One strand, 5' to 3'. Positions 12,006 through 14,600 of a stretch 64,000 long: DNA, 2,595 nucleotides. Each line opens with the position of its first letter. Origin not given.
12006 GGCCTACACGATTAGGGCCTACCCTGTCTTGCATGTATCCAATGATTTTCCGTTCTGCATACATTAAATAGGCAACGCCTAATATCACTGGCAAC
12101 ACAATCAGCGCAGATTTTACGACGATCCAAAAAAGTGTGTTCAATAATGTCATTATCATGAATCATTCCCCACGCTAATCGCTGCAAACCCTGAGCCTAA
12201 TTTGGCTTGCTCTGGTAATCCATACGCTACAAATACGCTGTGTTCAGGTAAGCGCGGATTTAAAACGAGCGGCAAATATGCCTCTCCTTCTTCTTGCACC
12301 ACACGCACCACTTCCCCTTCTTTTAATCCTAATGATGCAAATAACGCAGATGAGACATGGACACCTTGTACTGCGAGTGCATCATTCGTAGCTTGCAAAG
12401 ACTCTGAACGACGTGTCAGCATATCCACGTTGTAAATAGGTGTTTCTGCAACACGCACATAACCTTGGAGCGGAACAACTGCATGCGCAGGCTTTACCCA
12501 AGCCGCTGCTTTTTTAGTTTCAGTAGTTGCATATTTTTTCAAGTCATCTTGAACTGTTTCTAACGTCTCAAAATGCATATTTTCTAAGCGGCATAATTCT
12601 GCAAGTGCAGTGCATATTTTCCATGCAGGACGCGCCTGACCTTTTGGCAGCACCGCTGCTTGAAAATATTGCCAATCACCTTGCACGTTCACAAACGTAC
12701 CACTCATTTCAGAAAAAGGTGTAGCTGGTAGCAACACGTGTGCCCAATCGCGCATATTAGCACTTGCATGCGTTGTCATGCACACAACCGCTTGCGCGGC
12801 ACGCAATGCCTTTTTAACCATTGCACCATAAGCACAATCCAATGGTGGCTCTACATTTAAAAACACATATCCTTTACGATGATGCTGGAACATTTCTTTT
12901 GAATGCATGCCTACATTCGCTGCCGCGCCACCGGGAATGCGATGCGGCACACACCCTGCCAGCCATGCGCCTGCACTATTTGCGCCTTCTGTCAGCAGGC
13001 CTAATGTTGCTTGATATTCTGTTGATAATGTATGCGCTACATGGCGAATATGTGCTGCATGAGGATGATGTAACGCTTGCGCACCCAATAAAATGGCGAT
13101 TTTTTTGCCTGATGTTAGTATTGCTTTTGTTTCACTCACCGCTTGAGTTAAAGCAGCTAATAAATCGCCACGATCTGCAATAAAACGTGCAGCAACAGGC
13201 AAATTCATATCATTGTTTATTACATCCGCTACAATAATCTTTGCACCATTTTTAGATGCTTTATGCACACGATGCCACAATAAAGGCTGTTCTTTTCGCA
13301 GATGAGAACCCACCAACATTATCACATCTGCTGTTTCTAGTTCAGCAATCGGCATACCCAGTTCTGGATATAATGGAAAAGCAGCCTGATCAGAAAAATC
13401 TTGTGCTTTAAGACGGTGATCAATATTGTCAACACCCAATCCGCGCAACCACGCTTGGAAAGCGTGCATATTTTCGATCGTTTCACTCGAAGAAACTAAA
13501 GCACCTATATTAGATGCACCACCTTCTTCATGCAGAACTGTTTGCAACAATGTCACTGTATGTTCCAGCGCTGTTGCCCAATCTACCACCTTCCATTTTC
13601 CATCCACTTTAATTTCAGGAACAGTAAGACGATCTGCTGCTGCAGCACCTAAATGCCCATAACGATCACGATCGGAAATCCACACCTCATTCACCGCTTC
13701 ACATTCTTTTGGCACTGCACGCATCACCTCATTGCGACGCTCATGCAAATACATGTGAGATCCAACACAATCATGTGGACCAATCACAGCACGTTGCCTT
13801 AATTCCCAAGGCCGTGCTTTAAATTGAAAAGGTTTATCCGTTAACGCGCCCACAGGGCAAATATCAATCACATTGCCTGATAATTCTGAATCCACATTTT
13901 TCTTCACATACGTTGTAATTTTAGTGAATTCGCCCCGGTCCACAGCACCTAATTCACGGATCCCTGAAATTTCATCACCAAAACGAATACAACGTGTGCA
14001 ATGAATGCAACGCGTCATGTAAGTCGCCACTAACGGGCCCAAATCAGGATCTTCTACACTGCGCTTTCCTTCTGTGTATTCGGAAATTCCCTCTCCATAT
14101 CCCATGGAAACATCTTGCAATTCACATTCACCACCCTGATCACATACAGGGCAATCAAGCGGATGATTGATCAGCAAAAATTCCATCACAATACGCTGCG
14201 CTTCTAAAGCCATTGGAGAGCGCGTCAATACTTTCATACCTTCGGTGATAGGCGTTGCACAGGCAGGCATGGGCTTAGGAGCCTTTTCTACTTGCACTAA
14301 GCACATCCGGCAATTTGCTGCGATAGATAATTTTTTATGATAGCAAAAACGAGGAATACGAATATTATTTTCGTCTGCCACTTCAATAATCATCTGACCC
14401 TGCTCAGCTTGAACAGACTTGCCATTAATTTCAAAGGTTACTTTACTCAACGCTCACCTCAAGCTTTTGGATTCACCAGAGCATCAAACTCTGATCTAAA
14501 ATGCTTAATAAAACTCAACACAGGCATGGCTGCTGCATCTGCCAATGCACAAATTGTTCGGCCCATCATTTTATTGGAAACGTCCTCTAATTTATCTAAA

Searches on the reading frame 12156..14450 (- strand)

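Call 74: search_protein_families(library=pfam, proteins=[window:12156-14450:-], max_evalue=0.00001)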
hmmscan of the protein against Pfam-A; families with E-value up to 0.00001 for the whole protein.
window:12156-14450:- (764 aa): 6 families
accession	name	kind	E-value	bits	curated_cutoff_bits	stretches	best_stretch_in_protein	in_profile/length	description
PF00384.28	Molybdopterin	-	1.3e-41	143.2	24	1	274-618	1-352/353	Molybdopterin oxidoreductase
PF22117.2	Fer4_Nqo3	-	3.6e-32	110.8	27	1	138-204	1-67/67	NADH-quinone oxidoreductase subunit 3, ferredoxin-like domain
PF13510.11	Fer2_4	-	8.8e-21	74.2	22.8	1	3-78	3-81/82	2Fe-2S iron-sulfur cluster binding domain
PF10588.14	NADH-G_4Fe-4S_3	-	4.1e-16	58.7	27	1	86-119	2-35/40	NADH-ubiquinone oxidoreductase-G iron-sulfur binding region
PF22151.2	Fer4_NDSU1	-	3.6e-11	42.8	23.8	1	226-264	10-48/51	NADH-ubiquinone oxidoreductase NDSU1/NuoG-like, 4Fe-4S domain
PF00111.32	Fer2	-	4.1e-07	30.3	21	1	7-56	2-49/77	2Fe-2S iron-sulfur cluster binding domain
